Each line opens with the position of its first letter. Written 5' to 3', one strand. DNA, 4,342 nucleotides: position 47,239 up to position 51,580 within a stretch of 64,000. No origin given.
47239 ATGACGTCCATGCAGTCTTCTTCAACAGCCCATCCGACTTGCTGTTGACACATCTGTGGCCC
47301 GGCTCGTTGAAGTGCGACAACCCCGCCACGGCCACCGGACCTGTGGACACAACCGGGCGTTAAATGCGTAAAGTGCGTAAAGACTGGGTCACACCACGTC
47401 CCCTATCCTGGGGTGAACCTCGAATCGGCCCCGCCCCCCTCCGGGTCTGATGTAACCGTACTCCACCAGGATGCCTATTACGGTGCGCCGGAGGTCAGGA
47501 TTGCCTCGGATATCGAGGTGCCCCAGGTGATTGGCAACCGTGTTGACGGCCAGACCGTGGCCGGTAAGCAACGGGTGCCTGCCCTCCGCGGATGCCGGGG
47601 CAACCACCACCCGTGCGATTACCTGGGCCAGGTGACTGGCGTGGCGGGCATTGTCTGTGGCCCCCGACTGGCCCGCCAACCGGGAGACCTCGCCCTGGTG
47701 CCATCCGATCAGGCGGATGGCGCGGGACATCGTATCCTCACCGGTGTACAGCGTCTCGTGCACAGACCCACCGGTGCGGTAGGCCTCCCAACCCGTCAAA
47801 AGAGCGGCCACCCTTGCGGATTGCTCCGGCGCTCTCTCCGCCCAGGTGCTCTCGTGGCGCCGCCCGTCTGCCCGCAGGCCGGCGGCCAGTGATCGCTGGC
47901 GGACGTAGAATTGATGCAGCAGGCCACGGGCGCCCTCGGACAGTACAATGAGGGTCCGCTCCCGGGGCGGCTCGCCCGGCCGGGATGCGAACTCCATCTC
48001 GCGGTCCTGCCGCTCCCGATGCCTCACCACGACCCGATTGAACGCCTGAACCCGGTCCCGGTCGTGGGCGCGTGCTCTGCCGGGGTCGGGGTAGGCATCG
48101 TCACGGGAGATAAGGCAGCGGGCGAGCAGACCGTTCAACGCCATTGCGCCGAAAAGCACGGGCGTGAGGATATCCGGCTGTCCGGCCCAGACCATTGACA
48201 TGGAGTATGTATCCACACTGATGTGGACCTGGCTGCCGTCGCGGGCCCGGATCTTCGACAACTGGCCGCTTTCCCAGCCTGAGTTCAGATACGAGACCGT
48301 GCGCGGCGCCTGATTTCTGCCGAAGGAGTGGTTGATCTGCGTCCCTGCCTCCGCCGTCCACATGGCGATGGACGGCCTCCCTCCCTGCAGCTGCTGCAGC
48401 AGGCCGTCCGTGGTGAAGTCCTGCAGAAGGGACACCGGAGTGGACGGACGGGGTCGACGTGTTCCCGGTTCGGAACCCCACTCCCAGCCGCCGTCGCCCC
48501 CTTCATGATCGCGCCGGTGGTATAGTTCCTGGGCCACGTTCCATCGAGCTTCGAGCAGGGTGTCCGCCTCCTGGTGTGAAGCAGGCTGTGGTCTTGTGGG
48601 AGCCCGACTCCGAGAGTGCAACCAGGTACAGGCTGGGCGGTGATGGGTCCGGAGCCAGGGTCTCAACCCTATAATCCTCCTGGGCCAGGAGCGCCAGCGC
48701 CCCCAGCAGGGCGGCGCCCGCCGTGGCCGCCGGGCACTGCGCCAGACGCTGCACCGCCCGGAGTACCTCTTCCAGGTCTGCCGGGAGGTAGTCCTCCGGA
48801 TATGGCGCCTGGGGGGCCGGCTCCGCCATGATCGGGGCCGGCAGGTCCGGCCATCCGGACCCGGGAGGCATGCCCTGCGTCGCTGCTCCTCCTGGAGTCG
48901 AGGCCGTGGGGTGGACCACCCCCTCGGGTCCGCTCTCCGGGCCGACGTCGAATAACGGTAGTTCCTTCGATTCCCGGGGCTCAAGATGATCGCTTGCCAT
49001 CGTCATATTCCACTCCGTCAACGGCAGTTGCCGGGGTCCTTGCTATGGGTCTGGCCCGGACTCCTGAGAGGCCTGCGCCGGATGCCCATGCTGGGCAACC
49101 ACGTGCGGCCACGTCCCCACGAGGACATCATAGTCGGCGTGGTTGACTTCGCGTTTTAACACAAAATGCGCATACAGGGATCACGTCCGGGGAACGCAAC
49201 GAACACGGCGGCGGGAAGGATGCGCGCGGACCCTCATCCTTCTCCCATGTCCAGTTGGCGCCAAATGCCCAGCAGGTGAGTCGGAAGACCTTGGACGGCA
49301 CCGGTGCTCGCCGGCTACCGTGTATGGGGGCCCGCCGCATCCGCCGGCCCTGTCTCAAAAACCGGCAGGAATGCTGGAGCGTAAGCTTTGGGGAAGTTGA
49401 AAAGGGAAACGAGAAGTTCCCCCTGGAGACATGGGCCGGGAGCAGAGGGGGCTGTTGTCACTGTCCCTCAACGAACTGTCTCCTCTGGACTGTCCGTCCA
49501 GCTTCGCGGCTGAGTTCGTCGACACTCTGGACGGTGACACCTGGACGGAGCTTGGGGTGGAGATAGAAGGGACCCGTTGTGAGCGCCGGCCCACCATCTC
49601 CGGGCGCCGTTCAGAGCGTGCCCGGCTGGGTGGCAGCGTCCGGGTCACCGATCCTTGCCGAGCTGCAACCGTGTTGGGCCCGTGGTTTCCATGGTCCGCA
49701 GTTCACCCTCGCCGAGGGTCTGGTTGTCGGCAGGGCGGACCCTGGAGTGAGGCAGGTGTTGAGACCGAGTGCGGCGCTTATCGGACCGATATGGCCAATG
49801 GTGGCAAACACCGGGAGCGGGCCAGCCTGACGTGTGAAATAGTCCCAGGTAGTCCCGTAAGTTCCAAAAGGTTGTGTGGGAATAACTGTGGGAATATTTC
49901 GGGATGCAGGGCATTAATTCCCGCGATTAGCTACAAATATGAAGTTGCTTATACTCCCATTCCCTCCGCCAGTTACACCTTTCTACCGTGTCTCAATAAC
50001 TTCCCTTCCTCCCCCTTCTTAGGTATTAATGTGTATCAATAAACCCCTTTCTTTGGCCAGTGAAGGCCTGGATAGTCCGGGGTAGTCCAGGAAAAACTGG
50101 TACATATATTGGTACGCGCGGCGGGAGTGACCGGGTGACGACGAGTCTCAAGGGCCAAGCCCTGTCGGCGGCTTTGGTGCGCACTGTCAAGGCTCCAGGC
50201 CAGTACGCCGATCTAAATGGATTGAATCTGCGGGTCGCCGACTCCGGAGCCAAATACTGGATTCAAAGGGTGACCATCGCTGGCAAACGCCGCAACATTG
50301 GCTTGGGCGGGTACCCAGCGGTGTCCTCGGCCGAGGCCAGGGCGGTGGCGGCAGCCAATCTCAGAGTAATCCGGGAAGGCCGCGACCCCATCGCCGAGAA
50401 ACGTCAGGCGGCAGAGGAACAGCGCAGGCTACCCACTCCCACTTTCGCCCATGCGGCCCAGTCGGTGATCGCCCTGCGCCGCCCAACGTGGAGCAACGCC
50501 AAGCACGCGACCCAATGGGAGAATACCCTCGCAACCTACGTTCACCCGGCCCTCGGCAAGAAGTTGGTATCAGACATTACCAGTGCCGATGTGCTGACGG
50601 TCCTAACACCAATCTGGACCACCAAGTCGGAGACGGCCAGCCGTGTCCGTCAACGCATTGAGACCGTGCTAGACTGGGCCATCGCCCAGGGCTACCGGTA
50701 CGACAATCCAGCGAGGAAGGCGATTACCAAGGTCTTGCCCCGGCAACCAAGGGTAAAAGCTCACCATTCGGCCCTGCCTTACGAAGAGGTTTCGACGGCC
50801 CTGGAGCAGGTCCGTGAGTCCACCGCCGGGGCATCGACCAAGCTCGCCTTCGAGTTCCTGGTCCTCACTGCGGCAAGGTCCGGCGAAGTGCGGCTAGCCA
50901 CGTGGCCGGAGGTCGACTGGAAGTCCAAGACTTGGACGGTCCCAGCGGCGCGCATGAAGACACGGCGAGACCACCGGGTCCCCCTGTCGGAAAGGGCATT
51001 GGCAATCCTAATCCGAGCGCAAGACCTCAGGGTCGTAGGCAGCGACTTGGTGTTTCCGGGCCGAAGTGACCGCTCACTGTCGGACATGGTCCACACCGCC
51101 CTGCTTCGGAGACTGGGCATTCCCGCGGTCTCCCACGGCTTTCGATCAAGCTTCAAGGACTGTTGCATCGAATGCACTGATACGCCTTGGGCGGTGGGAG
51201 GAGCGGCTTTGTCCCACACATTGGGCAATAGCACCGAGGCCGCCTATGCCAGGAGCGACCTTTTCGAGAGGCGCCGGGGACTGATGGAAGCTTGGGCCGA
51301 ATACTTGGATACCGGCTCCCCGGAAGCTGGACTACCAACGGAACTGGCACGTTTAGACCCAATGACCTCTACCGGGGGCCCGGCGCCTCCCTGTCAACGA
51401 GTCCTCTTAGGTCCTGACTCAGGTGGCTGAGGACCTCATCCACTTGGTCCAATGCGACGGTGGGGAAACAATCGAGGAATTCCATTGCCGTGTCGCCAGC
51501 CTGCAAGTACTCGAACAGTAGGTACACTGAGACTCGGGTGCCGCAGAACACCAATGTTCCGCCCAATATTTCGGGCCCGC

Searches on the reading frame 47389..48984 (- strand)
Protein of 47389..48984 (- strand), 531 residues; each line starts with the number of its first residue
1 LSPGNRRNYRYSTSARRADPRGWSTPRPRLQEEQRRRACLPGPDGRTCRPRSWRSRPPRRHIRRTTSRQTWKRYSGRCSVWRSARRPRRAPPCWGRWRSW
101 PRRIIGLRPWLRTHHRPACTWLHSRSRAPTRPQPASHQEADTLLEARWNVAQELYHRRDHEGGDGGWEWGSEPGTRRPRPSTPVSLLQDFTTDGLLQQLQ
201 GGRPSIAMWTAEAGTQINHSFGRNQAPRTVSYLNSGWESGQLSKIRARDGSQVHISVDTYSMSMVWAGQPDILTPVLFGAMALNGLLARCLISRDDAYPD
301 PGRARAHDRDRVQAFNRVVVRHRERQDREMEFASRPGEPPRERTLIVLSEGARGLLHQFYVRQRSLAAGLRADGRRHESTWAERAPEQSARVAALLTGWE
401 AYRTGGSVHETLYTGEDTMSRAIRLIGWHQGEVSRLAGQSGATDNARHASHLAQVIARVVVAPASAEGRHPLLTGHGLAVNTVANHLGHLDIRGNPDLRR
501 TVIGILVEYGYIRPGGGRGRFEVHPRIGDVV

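Call 76: search_protein_families(library=pfam, proteins=[window:47389-48984:-], max_evalue=0.001)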
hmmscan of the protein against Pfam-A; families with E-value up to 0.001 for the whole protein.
window:47389-48984:- (531 aa): 1 family
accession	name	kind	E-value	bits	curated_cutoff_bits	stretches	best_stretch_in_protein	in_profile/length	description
PF13148.11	DUF3987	-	9e-27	94.6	27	1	178-437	118-362/364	Protein of unknown function (DUF3987)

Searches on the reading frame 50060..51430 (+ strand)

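Call 76: search_protein_families(library=pfam, proteins=[window:50060-51430:+], max_evalue=0.001)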
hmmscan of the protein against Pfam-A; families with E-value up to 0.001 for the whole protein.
window:50060-51430:+ (456 aa): 3 families
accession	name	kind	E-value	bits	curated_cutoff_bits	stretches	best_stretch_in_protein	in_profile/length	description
PF22022.2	Phage_int_M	-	1.6e-29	102.4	27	1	129-220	1-92/96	Phage integrase central domain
PF13356.12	Arm-DNA-bind_3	-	1.2e-18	67.4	27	1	36-117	2-83/83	Arm DNA-binding domain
PF00589.27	Phage_integrase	-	5.4e-14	52.8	27.1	1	241-365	5-136/172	Phage integrase family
